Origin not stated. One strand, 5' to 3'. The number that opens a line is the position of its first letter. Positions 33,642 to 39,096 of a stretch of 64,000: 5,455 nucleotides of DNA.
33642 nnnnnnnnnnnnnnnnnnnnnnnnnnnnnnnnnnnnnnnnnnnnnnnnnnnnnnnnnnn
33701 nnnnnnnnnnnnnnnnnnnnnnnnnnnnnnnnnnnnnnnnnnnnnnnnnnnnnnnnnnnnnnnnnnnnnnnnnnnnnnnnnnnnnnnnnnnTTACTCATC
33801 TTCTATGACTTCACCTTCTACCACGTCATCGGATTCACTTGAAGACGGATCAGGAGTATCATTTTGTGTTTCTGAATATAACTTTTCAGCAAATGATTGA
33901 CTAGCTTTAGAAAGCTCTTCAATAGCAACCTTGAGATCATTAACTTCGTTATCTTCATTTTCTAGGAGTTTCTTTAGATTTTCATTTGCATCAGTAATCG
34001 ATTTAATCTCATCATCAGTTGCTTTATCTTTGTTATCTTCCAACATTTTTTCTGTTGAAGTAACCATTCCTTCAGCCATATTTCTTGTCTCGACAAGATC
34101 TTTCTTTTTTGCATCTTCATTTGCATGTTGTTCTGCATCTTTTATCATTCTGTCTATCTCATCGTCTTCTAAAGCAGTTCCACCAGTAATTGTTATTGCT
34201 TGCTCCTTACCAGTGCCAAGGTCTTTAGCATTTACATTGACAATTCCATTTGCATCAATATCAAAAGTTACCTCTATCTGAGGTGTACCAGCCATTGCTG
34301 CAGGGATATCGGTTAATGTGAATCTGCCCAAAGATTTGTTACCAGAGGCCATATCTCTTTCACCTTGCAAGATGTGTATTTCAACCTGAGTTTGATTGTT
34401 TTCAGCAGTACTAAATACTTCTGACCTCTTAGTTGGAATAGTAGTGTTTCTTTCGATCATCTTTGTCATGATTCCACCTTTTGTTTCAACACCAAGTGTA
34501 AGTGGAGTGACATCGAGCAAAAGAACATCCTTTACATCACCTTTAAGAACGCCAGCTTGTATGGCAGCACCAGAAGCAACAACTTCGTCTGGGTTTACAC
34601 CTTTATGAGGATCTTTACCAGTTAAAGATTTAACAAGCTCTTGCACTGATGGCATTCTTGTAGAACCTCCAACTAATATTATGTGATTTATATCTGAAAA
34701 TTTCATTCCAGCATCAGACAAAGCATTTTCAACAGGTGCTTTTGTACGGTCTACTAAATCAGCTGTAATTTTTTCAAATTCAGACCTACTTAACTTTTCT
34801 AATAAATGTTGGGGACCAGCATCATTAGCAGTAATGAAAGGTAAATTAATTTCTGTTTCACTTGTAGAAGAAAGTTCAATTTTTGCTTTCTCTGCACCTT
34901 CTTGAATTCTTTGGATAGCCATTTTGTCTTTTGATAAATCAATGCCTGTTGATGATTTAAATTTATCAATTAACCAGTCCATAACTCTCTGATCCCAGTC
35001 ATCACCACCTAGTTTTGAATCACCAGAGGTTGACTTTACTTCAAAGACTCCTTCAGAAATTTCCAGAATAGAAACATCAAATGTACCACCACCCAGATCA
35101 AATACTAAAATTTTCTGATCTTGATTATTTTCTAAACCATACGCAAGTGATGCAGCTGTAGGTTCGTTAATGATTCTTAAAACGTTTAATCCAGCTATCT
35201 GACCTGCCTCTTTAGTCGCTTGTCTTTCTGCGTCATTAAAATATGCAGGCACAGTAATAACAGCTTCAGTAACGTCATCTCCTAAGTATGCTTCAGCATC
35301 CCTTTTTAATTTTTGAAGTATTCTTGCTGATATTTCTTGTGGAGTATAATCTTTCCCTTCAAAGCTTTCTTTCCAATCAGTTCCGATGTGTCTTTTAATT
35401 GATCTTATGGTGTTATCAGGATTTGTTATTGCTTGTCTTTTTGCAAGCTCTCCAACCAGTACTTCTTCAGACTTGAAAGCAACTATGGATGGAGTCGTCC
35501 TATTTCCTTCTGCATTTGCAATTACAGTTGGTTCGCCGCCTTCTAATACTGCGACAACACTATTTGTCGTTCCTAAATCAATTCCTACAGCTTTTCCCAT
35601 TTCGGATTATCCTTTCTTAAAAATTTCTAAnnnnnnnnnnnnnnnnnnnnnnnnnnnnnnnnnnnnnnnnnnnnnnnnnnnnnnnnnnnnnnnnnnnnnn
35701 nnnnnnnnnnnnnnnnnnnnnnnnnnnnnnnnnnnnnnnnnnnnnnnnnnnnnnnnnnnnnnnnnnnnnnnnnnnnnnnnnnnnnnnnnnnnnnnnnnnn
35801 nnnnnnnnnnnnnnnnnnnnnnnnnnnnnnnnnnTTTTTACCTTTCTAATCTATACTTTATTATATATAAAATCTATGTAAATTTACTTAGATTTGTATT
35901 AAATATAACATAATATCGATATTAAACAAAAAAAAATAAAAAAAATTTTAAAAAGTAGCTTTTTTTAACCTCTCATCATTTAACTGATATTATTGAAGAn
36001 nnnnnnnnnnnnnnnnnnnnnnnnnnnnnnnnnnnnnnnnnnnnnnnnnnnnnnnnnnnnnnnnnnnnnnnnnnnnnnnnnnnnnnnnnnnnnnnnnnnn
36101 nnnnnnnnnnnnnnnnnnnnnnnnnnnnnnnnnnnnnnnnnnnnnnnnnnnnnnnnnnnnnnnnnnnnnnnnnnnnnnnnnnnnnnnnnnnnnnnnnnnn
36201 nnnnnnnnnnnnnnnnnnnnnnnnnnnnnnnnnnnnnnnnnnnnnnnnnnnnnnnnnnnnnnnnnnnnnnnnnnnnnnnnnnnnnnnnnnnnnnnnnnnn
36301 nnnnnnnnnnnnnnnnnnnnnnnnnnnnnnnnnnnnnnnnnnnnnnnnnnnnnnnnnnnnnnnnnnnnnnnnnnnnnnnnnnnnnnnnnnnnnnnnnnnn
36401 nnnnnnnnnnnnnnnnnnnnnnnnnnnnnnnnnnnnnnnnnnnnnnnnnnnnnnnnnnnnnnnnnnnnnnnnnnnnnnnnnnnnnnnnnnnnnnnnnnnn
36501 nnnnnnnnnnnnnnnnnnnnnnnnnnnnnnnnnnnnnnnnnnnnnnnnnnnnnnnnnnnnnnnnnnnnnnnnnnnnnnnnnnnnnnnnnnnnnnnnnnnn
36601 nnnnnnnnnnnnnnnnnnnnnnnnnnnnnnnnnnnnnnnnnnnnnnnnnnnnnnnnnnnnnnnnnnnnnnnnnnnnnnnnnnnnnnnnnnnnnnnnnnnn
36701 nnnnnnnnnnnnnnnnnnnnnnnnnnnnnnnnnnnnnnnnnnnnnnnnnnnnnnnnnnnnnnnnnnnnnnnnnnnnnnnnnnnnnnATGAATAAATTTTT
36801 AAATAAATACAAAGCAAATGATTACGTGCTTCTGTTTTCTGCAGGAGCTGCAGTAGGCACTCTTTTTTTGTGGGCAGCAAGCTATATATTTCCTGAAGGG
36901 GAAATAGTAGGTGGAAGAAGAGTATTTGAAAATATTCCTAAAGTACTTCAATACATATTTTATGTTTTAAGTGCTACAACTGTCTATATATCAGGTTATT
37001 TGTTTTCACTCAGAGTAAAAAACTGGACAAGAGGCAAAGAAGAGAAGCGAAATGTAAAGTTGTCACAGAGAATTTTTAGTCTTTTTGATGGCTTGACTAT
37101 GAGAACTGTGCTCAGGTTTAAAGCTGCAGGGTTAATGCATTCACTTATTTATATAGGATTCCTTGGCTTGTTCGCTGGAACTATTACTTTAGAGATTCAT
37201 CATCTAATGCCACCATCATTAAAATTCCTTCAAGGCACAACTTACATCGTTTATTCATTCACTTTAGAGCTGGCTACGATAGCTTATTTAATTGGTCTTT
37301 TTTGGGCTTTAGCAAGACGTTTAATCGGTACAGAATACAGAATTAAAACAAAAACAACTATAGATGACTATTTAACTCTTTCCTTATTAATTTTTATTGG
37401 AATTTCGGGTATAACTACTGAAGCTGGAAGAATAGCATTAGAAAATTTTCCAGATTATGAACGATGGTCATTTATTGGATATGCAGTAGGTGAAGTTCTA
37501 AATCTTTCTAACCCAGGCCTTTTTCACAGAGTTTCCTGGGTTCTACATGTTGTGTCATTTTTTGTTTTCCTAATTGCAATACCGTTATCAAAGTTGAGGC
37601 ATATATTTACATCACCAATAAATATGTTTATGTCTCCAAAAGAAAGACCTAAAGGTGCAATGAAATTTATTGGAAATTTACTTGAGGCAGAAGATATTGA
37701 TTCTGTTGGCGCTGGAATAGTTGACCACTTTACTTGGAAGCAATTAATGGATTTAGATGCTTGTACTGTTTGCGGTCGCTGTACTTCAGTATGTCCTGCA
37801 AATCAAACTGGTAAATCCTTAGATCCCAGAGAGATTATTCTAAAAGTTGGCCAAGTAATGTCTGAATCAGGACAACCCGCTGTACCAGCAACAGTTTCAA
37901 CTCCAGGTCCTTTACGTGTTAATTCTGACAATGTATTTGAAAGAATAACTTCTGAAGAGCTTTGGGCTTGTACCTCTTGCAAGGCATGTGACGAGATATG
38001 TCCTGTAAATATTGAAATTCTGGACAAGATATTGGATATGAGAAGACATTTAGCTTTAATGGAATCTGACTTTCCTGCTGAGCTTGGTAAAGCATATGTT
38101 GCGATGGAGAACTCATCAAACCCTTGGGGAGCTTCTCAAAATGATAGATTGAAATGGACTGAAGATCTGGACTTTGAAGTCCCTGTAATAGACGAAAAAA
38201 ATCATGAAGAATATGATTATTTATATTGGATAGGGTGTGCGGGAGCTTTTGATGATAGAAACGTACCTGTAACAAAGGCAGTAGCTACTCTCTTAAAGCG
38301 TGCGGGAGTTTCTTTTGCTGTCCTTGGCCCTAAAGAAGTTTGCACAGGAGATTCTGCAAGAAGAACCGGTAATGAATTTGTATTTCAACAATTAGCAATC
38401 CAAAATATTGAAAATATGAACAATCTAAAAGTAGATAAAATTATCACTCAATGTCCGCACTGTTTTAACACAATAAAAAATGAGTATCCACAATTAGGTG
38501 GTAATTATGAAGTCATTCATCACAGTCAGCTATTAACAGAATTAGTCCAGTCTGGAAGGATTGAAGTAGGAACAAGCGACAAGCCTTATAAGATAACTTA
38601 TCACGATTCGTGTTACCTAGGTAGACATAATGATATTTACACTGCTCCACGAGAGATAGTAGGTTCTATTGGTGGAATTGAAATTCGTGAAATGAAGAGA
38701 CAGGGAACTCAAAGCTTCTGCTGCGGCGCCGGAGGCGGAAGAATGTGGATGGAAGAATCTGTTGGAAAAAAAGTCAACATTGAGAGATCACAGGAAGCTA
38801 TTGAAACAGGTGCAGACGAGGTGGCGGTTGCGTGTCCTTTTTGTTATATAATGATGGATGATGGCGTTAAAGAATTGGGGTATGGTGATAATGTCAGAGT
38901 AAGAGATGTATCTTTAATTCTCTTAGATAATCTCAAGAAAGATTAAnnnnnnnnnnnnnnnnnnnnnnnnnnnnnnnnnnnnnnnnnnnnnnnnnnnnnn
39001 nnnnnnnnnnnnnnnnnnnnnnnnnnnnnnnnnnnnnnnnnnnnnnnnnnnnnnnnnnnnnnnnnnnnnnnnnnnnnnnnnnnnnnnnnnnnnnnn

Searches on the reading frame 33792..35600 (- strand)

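Call 40: search_protein_families(library=ncbifam, max_evalue=0.00001, proteins=[window:33792-35600:-])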
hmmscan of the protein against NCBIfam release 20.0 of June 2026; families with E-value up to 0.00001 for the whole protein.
window:33792-35600:- (602 aa): 13 families
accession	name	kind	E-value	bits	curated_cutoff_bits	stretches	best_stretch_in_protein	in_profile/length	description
NF001413.0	PRK00290.1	equivalog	1.3e-284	945.4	648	1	1-600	1-620/625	molecular chaperone DnaK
TIGR02350.1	prok_dnaK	equivalog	2.5e-273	907.9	822.55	1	3-575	1-595/596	molecular chaperone DnaK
NF009947.0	PRK13411.1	equivalog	5.3e-250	831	1002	2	81-586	104-611/662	molecular chaperone DnaK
NF009946.0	PRK13410.1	equivalog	1.2e-240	800.3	1019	2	83-580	108-607/669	molecular chaperone DnaK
NF003520.0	PRK05183.1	subfamily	1.2e-180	602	620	1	4-574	21-604/621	Fe-S protein assembly chaperone HscA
TIGR01991.1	HscA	equivalog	5.3e-179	596.5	708.55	2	84-574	104-584/600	Fe-S protein assembly chaperone HscA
NF002399.0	PRK01433.1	equivalog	5.4e-120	401.8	743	1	4-568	21-571/595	Fe-S protein assembly chaperone HscA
NF008673.0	PRK11678.1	equivalog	9e-27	94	331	2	46-182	85-229/450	molecular chaperone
NF010539.0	PRK13927.1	subfamily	3.8e-18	65.5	293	1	3-346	7-323/339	rod shape-determining protein MreB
TIGR00904.1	mreB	subfamily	1.3e-16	60.6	365.75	1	3-345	3-322/334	MreB/Mrl family cell shape determining protein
NF011660.0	PRK15080.1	equivalog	1.3e-15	57.4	182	1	92-193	76-172/277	ethanolamine utilization protein EutJ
TIGR02529.1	EutJ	subfamily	3.3e-15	56.2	152.1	1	91-196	42-142/239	ethanolamine utilization protein EutJ family protein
NF010540.1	PRK13929.1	exception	5.6e-11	42.1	515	1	3-221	5-204/334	rod-share determining protein MreBH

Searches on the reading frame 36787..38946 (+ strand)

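Call 41: search_protein_families(library=ncbifam, max_evalue=1e-8, proteins=[window:36787-38946:+])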
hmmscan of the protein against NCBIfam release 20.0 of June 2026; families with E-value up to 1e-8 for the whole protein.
window:36787-38946:+ (719 aa): 11 families
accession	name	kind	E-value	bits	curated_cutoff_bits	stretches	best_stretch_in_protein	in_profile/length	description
NF004898.0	PRK06259.1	equivalog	1.6e-50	172.2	385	1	385-711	178-483/488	fumarate reductase (CoM/CoB) subunit TfrB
NF045670.1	quin_L_LdhH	equivalog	5.3e-35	120.9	800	1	473-711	464-704/706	L-lactate dehydrogenase (quinone) large subunit LdhH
NF045663.1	diclust_near_Sec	equivalog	6.9e-23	80.6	530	1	393-686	353-614/759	pyridine nucleotide-disulfide oxidoreductase/dicluster-binding protein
NF008369.0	PRK11168.1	equivalog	2.4e-19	69.5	278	1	470-692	161-382/401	anaerobic glycerol-3-phosphate dehydrogenase subunit C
NF045724.1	ferredox_TmcB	equivalog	5.6e-19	68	735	1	299-699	15-413/430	electron transfer complex ferredoxin TmcB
NF045796.1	DsrK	equivalog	1.6e-13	50.1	400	1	368-660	95-381/453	sulfate reduction electron transfer complex DsrMKJOP subunit DsrK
NF045711.1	sulf_resp_HmcF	equivalog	6.6e-13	48.3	750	1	323-692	59-427/457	sulfate respiration complex iron-sulfur protein HmcF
TIGR03290.1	CoB_CoM_SS_C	equivalog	3.2e-10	40.2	160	0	385-424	38-76/144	CoB--CoM heterodisulfide reductase subunit C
TIGR03288.1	CoB_CoM_SS_B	equivalog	3.3e-09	36.4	345.15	0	641-696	188-243/290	CoB--CoM heterodisulfide reductase subunit B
NF041890.1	hdrC_Methbact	equivalog_domain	6.2e-09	35.7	270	0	311-354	16-58/192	ferredoxin:CoB-CoM heterodisulfide reductase subunit HdrC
TIGR03379.1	glycerol3P_GlpC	equivalog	6.5e-09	35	279.9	0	498-689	182-376/397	anaerobic glycerol-3-phosphate dehydrogenase subunit GlpC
